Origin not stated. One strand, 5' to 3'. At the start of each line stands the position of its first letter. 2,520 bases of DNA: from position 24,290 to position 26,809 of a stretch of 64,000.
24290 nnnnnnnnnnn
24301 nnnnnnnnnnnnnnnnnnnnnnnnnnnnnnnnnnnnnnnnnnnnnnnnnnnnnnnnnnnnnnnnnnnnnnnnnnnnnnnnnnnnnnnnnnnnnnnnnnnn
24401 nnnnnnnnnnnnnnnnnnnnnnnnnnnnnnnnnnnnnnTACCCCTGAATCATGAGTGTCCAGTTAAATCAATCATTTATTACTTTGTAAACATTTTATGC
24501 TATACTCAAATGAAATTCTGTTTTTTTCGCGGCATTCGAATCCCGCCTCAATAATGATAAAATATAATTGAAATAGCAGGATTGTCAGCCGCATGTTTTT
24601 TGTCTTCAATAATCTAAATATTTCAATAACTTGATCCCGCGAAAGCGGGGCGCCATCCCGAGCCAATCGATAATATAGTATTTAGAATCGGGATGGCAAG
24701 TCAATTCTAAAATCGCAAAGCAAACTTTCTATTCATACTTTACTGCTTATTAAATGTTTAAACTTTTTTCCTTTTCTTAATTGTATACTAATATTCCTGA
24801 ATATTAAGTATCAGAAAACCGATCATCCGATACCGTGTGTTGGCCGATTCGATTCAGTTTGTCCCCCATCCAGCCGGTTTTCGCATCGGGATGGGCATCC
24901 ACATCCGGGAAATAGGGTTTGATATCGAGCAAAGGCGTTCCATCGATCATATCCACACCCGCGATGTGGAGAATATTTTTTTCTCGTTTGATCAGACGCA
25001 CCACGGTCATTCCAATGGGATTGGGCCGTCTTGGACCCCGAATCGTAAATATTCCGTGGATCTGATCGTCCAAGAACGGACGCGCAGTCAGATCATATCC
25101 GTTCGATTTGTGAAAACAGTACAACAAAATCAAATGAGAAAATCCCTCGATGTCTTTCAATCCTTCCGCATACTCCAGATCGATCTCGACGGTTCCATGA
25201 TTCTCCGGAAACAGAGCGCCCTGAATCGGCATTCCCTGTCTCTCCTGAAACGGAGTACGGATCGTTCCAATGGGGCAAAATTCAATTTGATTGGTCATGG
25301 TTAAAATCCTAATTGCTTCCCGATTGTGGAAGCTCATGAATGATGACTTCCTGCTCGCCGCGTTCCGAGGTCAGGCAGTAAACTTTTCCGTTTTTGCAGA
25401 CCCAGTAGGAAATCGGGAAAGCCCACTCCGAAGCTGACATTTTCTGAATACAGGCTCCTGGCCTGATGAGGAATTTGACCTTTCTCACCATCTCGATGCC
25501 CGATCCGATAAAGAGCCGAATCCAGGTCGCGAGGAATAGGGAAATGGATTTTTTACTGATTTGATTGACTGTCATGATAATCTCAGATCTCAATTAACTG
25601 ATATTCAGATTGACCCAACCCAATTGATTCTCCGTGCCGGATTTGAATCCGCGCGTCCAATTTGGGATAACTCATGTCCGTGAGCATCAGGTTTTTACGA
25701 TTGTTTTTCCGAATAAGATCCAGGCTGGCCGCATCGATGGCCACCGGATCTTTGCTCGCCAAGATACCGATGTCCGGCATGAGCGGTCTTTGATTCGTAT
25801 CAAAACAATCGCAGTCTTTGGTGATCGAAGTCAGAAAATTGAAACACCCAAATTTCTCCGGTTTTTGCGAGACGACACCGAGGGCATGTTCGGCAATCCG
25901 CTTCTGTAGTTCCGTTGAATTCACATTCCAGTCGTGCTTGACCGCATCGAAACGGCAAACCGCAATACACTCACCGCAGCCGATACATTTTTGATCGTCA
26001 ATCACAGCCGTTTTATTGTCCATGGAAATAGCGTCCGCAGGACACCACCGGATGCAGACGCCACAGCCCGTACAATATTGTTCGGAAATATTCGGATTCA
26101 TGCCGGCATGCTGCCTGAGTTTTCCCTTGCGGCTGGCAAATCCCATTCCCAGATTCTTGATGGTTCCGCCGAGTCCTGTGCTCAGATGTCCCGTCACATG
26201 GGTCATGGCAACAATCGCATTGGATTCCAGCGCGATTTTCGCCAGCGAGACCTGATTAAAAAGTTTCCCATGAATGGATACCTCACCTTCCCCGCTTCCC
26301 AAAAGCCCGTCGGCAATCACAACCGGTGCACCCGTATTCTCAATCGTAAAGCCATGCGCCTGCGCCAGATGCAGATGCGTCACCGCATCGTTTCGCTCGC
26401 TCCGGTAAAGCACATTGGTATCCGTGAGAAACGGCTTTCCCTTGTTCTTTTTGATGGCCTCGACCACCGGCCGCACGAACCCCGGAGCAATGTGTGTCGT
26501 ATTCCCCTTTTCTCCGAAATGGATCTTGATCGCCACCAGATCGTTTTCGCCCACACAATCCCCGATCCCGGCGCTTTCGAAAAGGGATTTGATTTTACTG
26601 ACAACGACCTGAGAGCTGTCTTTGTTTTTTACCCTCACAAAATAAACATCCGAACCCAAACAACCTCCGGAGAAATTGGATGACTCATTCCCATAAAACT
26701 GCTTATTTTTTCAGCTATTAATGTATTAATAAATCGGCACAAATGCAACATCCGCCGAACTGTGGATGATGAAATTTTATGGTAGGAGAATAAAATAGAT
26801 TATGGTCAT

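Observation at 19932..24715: ~190-bp structured repeat present twice in the same orientation - candidate small RNA or MITE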

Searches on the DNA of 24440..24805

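Call 8: search_rna_families(source=window, start=24440, end=24805, threshold=evalue, max_evalue=10, show_alignments=3)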
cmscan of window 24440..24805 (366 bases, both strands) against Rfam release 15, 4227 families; matches with E-value up to 10: 2.
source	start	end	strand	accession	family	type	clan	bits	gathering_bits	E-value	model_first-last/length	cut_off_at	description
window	24651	24744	-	RF01494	rliD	Gene; antisense;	-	11.4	50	0.71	1-327/327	no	Listeria sRNA rliD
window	24441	24653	-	RF01894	PCA3_2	Gene; lncRNA;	-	6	100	8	237-409/409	no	Prostate cancer antigen RNA 3 conserved region 2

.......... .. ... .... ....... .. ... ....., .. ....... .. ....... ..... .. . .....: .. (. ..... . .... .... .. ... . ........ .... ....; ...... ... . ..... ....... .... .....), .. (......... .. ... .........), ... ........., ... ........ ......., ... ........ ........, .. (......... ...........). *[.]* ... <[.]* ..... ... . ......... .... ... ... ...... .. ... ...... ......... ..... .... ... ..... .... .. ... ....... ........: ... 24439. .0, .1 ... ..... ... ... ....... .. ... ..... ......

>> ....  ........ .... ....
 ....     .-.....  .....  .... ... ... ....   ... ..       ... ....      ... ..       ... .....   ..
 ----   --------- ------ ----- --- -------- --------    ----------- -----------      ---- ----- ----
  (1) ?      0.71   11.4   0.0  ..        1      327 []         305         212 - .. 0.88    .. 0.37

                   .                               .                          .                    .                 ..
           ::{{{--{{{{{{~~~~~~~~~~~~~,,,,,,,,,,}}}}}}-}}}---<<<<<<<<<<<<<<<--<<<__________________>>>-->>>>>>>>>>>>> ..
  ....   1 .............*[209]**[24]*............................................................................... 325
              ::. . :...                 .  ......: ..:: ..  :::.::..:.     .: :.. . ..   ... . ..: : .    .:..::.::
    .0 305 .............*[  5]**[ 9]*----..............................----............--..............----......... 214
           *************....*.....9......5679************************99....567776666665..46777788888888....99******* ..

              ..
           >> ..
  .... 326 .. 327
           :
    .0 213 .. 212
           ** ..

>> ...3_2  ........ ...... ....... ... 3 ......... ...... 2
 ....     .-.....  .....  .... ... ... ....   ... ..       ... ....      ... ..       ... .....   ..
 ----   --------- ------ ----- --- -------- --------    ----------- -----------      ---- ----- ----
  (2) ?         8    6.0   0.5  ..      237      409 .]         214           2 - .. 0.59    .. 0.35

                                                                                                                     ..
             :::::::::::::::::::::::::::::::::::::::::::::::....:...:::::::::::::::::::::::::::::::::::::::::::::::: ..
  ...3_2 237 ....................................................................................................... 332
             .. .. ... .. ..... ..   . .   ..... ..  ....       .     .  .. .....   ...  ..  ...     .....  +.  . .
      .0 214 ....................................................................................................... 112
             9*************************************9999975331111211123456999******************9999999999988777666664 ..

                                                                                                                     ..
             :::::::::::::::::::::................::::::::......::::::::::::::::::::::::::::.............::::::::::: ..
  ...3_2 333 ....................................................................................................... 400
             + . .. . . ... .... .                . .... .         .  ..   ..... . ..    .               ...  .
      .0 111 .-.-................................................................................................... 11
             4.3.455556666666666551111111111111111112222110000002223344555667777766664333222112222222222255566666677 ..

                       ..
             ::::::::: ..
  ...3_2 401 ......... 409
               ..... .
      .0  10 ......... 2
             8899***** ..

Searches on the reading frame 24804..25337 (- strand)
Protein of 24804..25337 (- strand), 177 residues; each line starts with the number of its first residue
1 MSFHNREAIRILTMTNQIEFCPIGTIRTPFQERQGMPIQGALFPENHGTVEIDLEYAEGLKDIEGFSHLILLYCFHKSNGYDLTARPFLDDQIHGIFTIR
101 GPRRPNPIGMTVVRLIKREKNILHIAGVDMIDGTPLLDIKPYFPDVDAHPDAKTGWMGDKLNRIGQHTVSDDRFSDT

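Call 13: search_protein_families(library=ncbifam, proteins=[window:24804-25337:-])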
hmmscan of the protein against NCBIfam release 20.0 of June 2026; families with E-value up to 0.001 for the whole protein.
window:24804-25337:- (177 aa): 1 family
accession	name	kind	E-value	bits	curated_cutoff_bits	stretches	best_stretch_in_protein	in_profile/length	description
TIGR00104.1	tRNA_TsaA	equivalog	3.5e-39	134.2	93.25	1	16-153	2-142/143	tRNA (N6-threonylcarbamoyladenosine(37)-N6)-methyltransferase TrmO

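Call 14: search_protein_families(library=pfam, proteins=[window:24804-25337:-])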
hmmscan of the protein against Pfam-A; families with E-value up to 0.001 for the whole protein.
window:24804-25337:- (177 aa): 1 family
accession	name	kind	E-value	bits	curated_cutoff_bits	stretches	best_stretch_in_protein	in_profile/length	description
PF01980.22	TrmO_N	-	3.9e-39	133.9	26.8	1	35-147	1-116/116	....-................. O N-terminal domain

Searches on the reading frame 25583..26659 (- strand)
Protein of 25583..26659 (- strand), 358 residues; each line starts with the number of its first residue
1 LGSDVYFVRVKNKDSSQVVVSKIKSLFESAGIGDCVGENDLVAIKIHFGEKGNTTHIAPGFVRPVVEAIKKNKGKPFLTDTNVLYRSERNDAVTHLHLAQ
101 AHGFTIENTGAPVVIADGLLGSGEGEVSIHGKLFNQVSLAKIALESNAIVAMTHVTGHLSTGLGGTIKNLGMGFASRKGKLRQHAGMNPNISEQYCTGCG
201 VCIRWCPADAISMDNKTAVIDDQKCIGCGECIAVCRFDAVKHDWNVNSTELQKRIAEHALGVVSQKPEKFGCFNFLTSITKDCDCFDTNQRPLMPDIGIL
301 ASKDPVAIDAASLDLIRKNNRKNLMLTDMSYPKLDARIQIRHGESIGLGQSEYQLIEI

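Call 13: search_protein_families(library=ncbifam, proteins=[window:25583-26659:-])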
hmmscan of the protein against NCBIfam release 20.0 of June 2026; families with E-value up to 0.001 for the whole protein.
window:25583-26659:- (358 aa): 77 families (the best 25 are shown)
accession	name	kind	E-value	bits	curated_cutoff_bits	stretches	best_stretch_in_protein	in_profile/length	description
TIGR02700.1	flavo_MJ0208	hypoth_equivalog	1.3e-13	50.8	251.35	1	150-246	106-200/234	dihydromethanopterin reductase (acceptor)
NF040770.1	hetero_SS_HdrA2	exception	1.5e-13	49.8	1100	1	178-246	562-629/777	CoB-CoM heterodisulfide reductase HdrA2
TIGR04041.1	activase_YjjW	hypoth_equivalog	7.3e-12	45.3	250.2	1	188-259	36-106/276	YjjW family glycine radical enzyme activase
NF045874.1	Vhu_polyferre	exception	1.1e-11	44.2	600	1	187-242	121-176/381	F420-non-reducing hydrogenase associated-polyferredoxin VhuB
NF043039.1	HgcAB_like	equivalog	2.2e-11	44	285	1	146-240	255-349/350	HgcAB-like fusion protein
NF043069.1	T4HPD_activ_SAM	equivalog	6.7e-11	42.1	425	1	191-255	48-113/299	trans-4-hydroxy-L-proline dehydratase activase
NF005504.0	PRK07118.1-3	equivalog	9.7e-11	41.5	437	1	192-246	217-270/293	Fe-S cluster domain-containing protein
NF058577.1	FdxA_fam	equivalog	1e-10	41.6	65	1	194-239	7-52/52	4Fe-4S ferredoxin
NF010368.0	PRK13795.1-3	equivalog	1.3e-10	40.2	588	1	195-236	588-628/635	hypothetical protein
NF005503.0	PRK07118.1-2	equivalog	2.4e-10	40.1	252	1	192-236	136-180/292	RnfABCDGE type electron transport complex subunit B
NF038196.1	ferrodoxin_EFR1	subfamily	3.7e-10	40.3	75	1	193-244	183-233/242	EFR1 family ferrodoxin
TIGR04105.1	FeFe_hydrog_B1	subfamily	8.4e-10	37.9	450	1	195-241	112-160/462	monomeric [FeFe] hydrogenase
NF005506.0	PRK07118.1-5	equivalog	1.6e-09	37.6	388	1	189-238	136-185/279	Fe-S cluster domain-containing protein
TIGR02179.1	PorD_KorD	subfamily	1.7e-09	37.7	60.05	1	183-241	14-73/78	2-oxoacid:acceptor oxidoreductase, delta subunit, pyruvate/2-ketoisovalerate family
NF004541.0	PRK05888.2-2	equivalog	2.9e-09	37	217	1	192-242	59-113/168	NADH-quinone oxidoreductase subunit NuoI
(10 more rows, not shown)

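Call 14: search_protein_families(library=pfam, proteins=[window:25583-26659:-])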
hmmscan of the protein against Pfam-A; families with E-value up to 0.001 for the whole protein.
window:25583-26659:- (358 aa): 15 families
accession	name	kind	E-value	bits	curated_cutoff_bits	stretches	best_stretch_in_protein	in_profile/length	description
PF04015.17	DUF362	-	3.9e-42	145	24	1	42-314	1-200/200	Domain of unknown function (DUF362)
PF14697.11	Fer4_21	-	8.9e-11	42.2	35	2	218-243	1-29/59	4Fe-4S dicluster domain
PF00037.32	Fer4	-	1.2e-10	41.1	21.1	2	219-240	2-23/24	4Fe-4S binding domain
PF13237.11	Fer4_10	-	2.5e-10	40.5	25.5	1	190-235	3-52/53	4Fe-4S dicluster domain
PF12837.12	Fer4_6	-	9.5e-10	38.4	25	2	218-239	2-23/24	4Fe-4S binding domain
PF12838.12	Fer4_7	-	1.8e-09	38.4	27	1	196-239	2-52/52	4Fe-4S dicluster domain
PF25160.1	LdpA_Fe-S-bd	-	9.7e-09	35.3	27.6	1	202-241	9-44/49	LdpA Fe-S cluster-binding domain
PF13187.11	Fer4_9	-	1e-07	32.3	27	1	195-237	1-49/52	4Fe-4S dicluster domain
PF12797.12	Fer4_2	-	1.1e-06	28.7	24.5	0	219-235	4-20/22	4Fe-4S binding domain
PF13484.11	Fer4_16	-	1.3e-06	29.5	30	0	196-226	2-30/66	4Fe-4S double cluster binding domain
PF12798.12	Fer4_3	-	6.6e-05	23.9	27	0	196-210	1-15/15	4Fe-4S binding domain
PF12800.12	Fer4_4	-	9.4e-05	22.9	24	0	224-237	3-16/17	4Fe-4S binding domain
PF17179.9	Fer4_22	-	9.6e-05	23.6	27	0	182-209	67-94/95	4Fe-4S dicluster domain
PF13183.11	Fer4_8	-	0.00015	22.7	27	0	223-251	3-32/68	4Fe-4S dicluster domain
PF13534.11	Fer4_17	-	0.00059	20.8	22.2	0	224-255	1-29/61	4Fe-4S dicluster domain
